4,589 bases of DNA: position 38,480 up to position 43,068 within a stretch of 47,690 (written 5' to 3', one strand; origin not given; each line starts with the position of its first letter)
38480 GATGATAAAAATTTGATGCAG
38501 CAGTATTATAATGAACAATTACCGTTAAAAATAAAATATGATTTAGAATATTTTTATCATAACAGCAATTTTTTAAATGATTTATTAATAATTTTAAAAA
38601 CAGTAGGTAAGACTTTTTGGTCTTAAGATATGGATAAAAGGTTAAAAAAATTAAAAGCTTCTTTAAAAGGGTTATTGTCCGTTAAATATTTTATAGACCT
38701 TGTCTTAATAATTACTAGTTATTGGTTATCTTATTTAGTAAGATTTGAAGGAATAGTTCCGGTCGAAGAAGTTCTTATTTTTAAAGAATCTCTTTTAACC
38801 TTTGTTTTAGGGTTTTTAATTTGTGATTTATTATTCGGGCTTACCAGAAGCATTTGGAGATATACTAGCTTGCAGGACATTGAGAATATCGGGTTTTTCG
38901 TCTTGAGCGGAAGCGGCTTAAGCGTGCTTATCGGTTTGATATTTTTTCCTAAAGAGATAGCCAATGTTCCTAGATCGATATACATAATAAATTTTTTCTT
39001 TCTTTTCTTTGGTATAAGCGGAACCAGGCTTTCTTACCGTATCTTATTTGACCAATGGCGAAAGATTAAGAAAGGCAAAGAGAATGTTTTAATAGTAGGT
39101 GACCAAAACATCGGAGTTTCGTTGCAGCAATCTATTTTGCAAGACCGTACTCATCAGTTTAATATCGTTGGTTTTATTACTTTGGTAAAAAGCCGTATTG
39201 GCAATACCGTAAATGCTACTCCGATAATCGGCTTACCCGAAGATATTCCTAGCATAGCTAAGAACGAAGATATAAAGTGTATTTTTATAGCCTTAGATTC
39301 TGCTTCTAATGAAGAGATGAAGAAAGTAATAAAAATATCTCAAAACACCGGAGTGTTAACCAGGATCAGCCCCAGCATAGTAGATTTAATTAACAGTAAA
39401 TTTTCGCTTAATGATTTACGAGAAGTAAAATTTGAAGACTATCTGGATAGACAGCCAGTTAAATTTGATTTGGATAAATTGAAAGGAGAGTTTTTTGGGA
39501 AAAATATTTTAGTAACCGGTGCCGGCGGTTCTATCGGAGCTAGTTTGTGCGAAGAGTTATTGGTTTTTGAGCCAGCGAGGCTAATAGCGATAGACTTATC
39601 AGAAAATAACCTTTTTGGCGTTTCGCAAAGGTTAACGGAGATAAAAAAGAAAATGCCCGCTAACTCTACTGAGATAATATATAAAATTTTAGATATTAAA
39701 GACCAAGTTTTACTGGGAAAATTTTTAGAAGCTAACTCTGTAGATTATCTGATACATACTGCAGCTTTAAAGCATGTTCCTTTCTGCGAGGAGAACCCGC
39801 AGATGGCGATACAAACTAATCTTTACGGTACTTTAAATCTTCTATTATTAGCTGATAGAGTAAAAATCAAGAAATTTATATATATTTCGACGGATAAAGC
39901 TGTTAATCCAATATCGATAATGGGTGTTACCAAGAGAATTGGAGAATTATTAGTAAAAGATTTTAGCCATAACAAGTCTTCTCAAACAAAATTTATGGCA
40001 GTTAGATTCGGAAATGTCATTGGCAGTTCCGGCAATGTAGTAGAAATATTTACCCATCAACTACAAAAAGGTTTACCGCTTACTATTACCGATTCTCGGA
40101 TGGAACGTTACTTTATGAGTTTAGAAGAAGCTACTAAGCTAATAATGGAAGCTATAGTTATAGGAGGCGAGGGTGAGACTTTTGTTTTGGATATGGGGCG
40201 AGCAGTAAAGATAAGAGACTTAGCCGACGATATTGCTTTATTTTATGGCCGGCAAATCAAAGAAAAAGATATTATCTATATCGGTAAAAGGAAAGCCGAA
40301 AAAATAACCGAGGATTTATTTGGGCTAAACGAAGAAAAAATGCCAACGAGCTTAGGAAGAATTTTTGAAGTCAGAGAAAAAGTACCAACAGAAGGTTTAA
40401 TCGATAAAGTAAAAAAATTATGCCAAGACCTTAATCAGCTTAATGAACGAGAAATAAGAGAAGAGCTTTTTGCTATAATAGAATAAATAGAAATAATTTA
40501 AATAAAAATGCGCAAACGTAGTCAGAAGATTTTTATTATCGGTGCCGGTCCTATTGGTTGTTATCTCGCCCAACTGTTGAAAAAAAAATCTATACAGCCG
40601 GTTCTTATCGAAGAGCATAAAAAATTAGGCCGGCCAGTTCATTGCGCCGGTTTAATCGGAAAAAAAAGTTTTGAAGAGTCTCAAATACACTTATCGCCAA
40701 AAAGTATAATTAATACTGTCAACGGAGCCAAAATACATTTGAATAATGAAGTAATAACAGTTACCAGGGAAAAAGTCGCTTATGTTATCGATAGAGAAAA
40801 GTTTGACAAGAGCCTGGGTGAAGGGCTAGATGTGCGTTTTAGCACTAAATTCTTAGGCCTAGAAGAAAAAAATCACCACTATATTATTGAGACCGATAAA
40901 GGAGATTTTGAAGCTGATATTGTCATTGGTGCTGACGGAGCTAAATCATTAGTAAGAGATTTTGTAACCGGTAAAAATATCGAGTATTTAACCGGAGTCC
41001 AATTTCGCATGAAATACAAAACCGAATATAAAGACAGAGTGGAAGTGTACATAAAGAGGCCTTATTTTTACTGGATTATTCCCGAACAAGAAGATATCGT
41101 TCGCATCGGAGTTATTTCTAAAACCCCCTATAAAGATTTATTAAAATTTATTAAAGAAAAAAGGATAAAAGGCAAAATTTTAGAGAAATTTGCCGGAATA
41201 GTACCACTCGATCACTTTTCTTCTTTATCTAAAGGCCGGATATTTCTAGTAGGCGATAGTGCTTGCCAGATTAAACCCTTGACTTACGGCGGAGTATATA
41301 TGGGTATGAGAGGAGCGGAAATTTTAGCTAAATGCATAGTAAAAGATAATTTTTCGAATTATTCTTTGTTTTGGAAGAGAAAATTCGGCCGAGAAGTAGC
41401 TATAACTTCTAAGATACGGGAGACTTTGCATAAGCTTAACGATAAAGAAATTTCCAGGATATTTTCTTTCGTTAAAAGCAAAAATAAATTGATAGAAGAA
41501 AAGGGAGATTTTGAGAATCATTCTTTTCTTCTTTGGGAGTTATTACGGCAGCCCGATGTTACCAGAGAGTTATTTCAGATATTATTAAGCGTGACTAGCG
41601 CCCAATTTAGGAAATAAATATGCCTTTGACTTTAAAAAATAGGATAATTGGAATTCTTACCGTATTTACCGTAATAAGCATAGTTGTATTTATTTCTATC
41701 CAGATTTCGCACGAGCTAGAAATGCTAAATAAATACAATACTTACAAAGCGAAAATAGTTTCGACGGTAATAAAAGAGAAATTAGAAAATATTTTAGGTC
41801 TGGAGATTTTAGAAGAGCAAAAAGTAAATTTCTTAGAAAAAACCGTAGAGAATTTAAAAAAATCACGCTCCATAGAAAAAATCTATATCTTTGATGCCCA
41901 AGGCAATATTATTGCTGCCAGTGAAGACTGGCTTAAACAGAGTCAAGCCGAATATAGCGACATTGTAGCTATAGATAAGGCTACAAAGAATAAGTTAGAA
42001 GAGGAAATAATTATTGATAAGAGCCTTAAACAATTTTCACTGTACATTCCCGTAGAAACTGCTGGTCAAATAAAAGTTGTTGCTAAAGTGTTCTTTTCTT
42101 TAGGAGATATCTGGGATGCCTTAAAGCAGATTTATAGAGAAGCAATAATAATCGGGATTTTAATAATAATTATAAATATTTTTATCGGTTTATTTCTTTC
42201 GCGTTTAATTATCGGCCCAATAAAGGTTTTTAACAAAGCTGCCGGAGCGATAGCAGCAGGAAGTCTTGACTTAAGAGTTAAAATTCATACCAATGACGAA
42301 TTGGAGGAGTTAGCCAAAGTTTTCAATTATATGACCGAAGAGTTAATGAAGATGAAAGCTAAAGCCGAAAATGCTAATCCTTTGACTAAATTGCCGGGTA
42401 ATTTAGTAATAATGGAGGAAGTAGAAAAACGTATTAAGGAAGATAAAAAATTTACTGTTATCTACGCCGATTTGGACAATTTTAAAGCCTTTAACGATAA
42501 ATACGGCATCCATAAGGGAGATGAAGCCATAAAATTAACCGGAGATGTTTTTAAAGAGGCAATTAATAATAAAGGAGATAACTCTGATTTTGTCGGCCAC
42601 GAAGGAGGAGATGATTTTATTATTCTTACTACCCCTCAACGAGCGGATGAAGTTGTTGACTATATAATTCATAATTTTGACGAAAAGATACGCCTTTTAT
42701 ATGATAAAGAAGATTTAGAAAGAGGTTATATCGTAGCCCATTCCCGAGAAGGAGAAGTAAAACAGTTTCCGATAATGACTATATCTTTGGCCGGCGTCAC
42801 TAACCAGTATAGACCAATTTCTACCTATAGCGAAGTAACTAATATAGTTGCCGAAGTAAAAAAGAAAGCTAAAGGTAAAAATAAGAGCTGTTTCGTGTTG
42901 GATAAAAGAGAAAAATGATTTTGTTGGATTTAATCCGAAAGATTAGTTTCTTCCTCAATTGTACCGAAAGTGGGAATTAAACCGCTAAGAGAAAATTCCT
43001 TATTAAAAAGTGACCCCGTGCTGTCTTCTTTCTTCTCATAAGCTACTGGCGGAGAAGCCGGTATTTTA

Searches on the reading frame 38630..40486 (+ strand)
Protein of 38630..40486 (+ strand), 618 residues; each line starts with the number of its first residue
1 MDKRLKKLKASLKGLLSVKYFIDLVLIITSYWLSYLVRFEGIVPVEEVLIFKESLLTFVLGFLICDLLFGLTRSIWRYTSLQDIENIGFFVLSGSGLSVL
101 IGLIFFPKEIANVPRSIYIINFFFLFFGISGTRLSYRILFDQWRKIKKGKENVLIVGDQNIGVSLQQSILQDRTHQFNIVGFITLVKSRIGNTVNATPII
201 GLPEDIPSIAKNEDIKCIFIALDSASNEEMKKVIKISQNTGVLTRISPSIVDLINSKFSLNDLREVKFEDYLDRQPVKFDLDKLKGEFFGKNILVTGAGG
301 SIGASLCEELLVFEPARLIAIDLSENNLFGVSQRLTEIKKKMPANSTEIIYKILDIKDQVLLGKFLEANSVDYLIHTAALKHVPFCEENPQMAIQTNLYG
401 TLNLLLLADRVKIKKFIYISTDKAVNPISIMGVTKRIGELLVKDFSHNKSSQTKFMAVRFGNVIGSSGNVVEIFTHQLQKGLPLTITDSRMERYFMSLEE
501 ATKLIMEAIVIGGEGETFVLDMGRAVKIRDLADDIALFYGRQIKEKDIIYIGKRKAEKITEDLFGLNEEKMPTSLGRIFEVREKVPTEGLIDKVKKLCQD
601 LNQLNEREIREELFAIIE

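Call 38: search_protein_families(library=pfam, proteins=[window:38630-40486:+], max_evalue=0.01)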
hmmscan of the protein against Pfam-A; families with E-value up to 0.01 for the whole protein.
window:38630-40486:+ (618 aa): 8 families
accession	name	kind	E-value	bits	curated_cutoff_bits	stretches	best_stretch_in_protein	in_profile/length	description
PF02719.21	Polysacc_synt_2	-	2e-91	306.6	20.2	1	293-581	1-291/293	Polysaccharide biosynthesis protein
PF01370.27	Epimerase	-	2.9e-20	73.1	20.9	1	293-509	1-225/240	NAD dependent epimerase/dehydratase family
PF16363.11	GDP_Man_Dehyd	-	1.3e-15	58.1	27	1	294-423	1-131/332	GDP-mannose 4,6 dehydratase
PF13727.12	CoA_binding_3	-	2e-14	54.4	25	1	98-248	28-175/175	CoA-binding domain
PF04321.23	RmlD_sub_bind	-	3.9e-12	46.3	27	1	292-490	2-179/287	RmlD substrate binding domain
PF01073.25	3Beta_HSD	-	5.1e-11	42.6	22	1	294-427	1-122/280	3-beta hydroxysteroid dehydrogenase/isomerase family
PF07993.18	NAD_binding_4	-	3.4e-08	33.4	20.1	1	295-439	1-154/258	Male sterility protein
PF00106.31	adh_short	-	1.3e-05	25.2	26.6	1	291-405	1-116/195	short chain dehydrogenase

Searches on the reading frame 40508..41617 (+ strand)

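Call 8: search_protein_families(library=pfam, proteins=[window:40508-41617:+], max_evalue=0.1)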
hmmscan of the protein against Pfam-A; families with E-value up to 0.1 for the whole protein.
window:40508-41617:+ (369 aa): 11 families
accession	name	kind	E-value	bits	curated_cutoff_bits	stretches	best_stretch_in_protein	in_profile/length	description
PF01494.25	FAD_binding_3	-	4.3e-13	49.6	22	2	105-275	113-316/349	FAD binding domain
PF13738.12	Pyr_redox_3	-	3.1e-07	30.4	30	1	10-144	2-133/305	Pyridine nucleotide-disulphide oxidoreductase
PF07992.20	Pyr_redox_2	-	1.6e-06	28.2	26.1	1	7-95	2-87/291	Pyridine nucleotide-disulphide oxidoreductase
PF03486.20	HI0933_like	-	1.1e-05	25.4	50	1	7-49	2-44/244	HI0933-like protein Rossmann domain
PF13450.12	NAD_binding_8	-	0.00011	22.9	21.9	1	10-41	1-32/68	NAD(P)-binding Rossmann-like domain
PF05834.18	Lycopene_cycl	-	0.00025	20.7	23.4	1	8-295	2-310/380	Lycopene cyclase protein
PF00070.33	Pyr_redox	-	0.00033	21.6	22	1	7-71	1-66/82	Pyridine nucleotide-disulphide oxidoreductase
PF01266.30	DAO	-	0.0022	18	27.9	0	8-41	2-35/353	FAD dependent oxidoreductase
PF02558.23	ApbA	-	0.005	16.9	22.2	1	8-73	1-64/150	Ketopantoate reductase PanE/ApbA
PF00899.27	ThiF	-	0.087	12.4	28.1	0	4-24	19-39/238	ThiF family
PF01488.26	Shikimate_DH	-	0.093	13.2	24.3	0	5-34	12-41/138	Shikimate / quinate 5-dehydrogenase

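Call 9: search_protein_families(library=ncbifam, proteins=[window:40508-41617:+], max_evalue=0.1)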
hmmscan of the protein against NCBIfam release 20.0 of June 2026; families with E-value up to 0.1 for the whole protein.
window:40508-41617:+ (369 aa): 107 families (the best 25 are shown)
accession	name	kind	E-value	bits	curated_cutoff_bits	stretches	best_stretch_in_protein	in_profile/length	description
TIGR02032.1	GG-red-SF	subfamily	3.2e-51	174.8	158.8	1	9-275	4-295/297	geranylgeranyl reductase family protein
TIGR02023.1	BchP-ChlP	subfamily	4.1e-24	85.3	343.3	1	7-280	2-301/388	geranylgeranyl diphosphate reductase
NF041160.1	DGGPL_Thplmales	equivalog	1.9e-19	69.9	780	1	7-322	5-364/396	digeranylgeranylglycerophospholipid reductase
NF008519.0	PRK11445.1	equivalog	2.6e-16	59.8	303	1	8-303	6-326/355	FAD-binding protein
TIGR01988.1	Ubi-OHases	subfamily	1.9e-15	56.6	224.65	2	71-153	83-171/387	ubiquinone biosynthesis hydroxylase, UbiH/UbiF/VisC/COQ6 family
NF041080.1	DGGGPL_reductase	equivalog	4.2e-15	55.6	580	1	8-317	4-360/447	digeranylgeranylglycerophospholipid reductase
NF005313.0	PRK06847.1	subfamily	1.8e-12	46.9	372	1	102-210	117-229/375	hypothetical protein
NF004829.0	PRK06183.1-3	subfamily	9.9e-12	44.4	390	2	111-154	132-182/520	bifunctional 3-(3-hydroxy-phenyl)propionate/3-hydroxycinnamic acid hydroxylase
NF005761.0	PRK07588.1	equivalog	2.8e-11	43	454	1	78-162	93-175/392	FAD-binding domain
TIGR02028.1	ChlP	equivalog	3e-11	42.7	505.3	1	8-281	3-308/398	geranylgeranyl reductase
NF006091.0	PRK08243.1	subfamily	7e-11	41.5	351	2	7-154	4-170/393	4-hydroxybenzoate 3-monooxygenase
NF033623.1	urate_HpxO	equivalog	1.6e-10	40.5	500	2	89-159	94-168/381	FAD-dependent urate hydroxylase HpxO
NF006002.0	PRK08132.1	subfamily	2.5e-10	39.4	416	2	4-41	24-61/552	FAD-dependent oxidoreductase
TIGR01984.1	UbiH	equivalog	4.4e-10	38.9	392.2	2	8-152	2-167/382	2-octaprenyl-6-methoxyphenyl hydroxylase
NF004780.0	PRK06126.1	subfamily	8.1e-10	37.6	445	2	4-39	7-42/552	hypothetical protein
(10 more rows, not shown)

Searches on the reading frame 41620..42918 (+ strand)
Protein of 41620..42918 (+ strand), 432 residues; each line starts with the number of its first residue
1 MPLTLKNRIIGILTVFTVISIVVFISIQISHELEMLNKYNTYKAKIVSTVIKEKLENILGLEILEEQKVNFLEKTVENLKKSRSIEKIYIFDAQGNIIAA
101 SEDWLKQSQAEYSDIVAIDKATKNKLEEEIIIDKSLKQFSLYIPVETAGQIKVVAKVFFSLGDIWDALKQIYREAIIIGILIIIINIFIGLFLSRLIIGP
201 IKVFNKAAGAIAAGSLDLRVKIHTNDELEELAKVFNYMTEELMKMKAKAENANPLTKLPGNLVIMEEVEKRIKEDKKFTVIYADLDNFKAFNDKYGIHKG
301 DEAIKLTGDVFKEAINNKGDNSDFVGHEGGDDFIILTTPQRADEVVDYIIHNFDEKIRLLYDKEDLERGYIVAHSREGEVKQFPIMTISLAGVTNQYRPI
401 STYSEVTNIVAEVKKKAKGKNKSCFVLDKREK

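Call 8: search_protein_families(library=pfam, proteins=[window:41620-42918:+], max_evalue=0.1)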
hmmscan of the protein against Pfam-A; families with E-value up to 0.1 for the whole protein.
window:41620-42918:+ (432 aa): 4 families
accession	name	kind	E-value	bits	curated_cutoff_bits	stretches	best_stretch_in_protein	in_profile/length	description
PF00990.26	GGDEF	-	4.2e-14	53.1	23.8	1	254-347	5-101/161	Diguanylate cyclase, GGDEF domain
PF00672.30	HAMP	-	4.6e-12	46.5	25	1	192-242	1-51/53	HAMP domain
PF00235.25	Profilin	-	0.017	15.7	25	1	75-131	6-63/127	Profilin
PF07904.18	Eaf7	-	0.041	14.7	22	0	27-83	24-80/97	Chromatin modification-related protein EAF7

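Call 9: search_protein_families(library=ncbifam, proteins=[window:41620-42918:+], max_evalue=0.1)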
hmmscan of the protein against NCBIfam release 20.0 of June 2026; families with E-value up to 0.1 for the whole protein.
window:41620-42918:+ (432 aa): 42 families (the best 25 are shown)
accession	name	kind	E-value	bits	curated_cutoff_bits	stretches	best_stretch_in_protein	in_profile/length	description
NF007423.1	PRK09966.1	equivalog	4.2e-21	75.3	325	1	4-357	3-346/390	diguanylate cyclase DgcN/YfiN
NF033092.0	HK_WalK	equivalog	8e-19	67.6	725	1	13-251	13-255/594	cell wall metabolism sensor histidine kinase WalK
TIGR00254.1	GGDEF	domain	3.1e-14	53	37.4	1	264-347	23-102/168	diguanylate cyclase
NF052458.1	PhdiestGepA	equivalog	1.9e-13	49.5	1200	1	101-352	274-521/840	phosphodiesterase GepA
NF038266.1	diguan_SiaD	equivalog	4e-12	46.1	290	1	235-364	79-207/252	biofilm regulation diguanylate cyclase SiaD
NF040691.1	MtrAB_MtrB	equivalog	1.2e-11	44.4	450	1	104-249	117-264/507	MtrAB system histidine kinase MtrB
NF007380.0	PRK09894.1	equivalog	1.7e-11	44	256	1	224-341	99-218/296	diguanylate cyclase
NF051473.1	DigCycDgcsShew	equivalog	1.9e-11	43.9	400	1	264-356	153-243/291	diguanylate cyclase DgcS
NF007474.0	PRK10060.1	equivalog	3.3e-11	42.1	782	1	250-341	237-326/663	cyclic di-GMP phosphodiesterase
NF047654.1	DiguCycDgcRLepto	equivalog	1.9e-09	36.9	500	1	209-366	93-248/295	diguanylate cyclase DgcR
NF038263.1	prot_phos_SiaA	equivalog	3.1e-09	35.9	700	1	175-248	312-385/658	biofilm regulation protein phosphatase SiaA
TIGR01386.1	cztS_silS_copS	subfamily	1.4e-08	34.2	292.55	1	9-242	11-234/457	heavy metal sensor histidine kinase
NF011955.1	PRK15426.1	equivalog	1.6e-08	33.1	408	1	270-360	421-511/564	cellulose biosynthesis regulator diguanylate cyclase DgcQ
NF012163.2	BaeS_SmeS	equivalog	2.9e-08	33.1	500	1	168-245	159-236/457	sensor histidine kinase efflux regulator BaeS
NF007135.0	PRK09581.1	equivalog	5.4e-08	32.1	474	1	268-340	314-382/457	PleD family two-component system response regulator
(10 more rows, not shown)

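Call 42: search_solved_structures(query=window:41620-42918:+, max_evalue=0.001, show_alignments=2)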
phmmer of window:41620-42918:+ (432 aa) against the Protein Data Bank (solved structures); distinct sequences matched with E-value up to 0.001: 29.
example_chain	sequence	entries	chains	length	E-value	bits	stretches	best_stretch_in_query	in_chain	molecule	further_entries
4urs_A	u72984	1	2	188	1.4e-08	37.3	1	253-359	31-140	DIGUANYLATE CYCLASE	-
4urq_U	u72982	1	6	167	1.8e-08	37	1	254-359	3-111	DIGUANYLATE CYCLASE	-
4urg_A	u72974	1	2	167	1.9e-08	36.9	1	254-359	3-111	DIGUANYLATE CYCLASE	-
3i5c_A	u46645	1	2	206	2.3e-07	33.3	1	225-336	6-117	Fusion of General control protein GCN4 and WSPR response regulator protein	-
8c05_A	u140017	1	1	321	3.7e-07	32.6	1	257-339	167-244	Sensor domain-containing diguanylate cyclase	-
8wcn_A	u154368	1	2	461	2.1e-06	30.1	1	231-337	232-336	Diguanylate cyclase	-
4zve_A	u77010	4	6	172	2.2e-06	30.1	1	273-346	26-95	Diguanylate cyclase DosC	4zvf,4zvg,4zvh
3ign_A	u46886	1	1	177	2.4e-06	30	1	267-344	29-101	Diguanylate cyclase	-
6zxm_A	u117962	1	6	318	2.6e-06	29.8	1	210-365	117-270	Putative GGDEF/response regulator receiver domain protein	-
6eib_A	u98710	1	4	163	2.9e-06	29.7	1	277-339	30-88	Sensory box/GGDEF family protein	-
7e6g_A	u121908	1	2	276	1.2e-05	27.7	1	227-360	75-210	Putative GGDEF domain protein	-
9t28_A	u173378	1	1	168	2.3e-05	26.7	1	267-336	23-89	diguanylate cyclase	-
3i5b_A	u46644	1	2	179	2.6e-05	26.5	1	267-336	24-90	WspR response regulator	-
6zxb_A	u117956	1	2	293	2.8e-05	26.5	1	210-365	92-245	Putative GGDEF/response regulator receiver domain protein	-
6zxc_A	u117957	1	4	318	3.4e-05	26.2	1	210-365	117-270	Putative GGDEF/response regulator receiver domain protein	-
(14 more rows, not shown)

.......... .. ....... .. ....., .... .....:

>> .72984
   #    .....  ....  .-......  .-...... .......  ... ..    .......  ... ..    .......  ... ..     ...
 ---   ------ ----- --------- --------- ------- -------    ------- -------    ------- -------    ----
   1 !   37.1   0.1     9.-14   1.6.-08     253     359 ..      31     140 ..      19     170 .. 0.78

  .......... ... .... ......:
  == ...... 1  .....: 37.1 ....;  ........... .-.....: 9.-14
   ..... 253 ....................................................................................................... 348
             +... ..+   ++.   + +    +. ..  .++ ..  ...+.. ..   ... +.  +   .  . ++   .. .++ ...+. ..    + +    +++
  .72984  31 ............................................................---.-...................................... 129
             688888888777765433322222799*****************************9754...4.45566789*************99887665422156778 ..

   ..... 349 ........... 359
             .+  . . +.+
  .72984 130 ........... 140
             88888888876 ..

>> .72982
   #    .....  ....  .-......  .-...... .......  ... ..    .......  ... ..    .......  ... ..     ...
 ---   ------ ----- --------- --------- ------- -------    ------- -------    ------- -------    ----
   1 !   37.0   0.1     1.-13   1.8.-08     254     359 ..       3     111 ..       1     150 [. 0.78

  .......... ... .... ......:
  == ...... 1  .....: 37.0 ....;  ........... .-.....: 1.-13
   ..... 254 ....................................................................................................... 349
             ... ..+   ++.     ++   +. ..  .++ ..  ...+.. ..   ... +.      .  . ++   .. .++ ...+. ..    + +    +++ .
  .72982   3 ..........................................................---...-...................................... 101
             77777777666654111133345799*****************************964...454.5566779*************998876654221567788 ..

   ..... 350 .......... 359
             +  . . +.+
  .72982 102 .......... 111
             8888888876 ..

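Call 93: search_protein_families(library=pfam, proteins=[L016:16359-18368:+, L016:18370-18639:+, L016:3565-4455:+, L016:6352-6804:+, L016:2-1267:+], max_evalue=0.001)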
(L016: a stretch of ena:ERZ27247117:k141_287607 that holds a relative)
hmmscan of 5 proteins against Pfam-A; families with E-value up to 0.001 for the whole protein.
L016:16359-18368:+ (669 aa): 3 families
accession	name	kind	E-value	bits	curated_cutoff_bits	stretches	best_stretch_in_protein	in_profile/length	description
PF13487.12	HD_5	-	1.9e-31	109.6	27.2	1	486-655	3-169/170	HD domain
PF01966.28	HD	-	9.4e-16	58.6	22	1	499-625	3-116/116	HD domain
PF16927.11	HisKA_7TM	-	1.6e-12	48.2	28.6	1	11-222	3-222/224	N-terminal 7TM region of histidine kinase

L016:18370-18639:+ (89 aa): 3 families
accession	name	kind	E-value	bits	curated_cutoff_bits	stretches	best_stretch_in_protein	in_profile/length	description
PF05899.18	Cupin_3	-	5.2e-28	97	23.5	1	16-86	4-74/74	EutQ-like cupin domain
PF06249.18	EutQ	-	5.8e-07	29.8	21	1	23-85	81-142/152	Ethanolamine utilisation protein EutQ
PF07883.17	Cupin_2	-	7e-06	26.1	27.2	1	37-72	18-52/70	Cupin domain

L016:3565-4455:+ (296 aa): 0 families

L016:6352-6804:+ (150 aa): 0 families

L016:2-1267:+ (421 aa): 8 families
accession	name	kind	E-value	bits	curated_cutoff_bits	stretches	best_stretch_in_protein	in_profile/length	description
PF02719.21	Polysacc_synt_2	-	8.9e-96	320.9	20.2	1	94-377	2-291/293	Polysaccharide biosynthesis protein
PF01370.27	Epimerase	-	9.3e-21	74.8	20.9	1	94-299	2-220/240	NAD dependent epimerase/dehydratase family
PF16363.11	GDP_Man_Dehyd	-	1.7e-18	67.7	27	1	94-218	1-130/332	GDP-mannose 4,6 dehydratase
PF04321.23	RmlD_sub_bind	-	2.2e-13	50.4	27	1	92-264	2-157/287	RmlD substrate binding domain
PF01073.25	3Beta_HSD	-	1.9e-11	44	22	1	94-225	1-124/280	3-beta hydroxysteroid dehydrogenase/isomerase family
PF07993.18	NAD_binding_4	-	1.3e-05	25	20.1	0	95-222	1-141/258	Male sterility protein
PF00106.31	adh_short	-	0.00057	19.8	26.6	0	92-163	2-70/195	short chain dehydrogenase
PF08659.16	KR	-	0.00075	19.9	22.6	0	93-175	3-91/180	KR domain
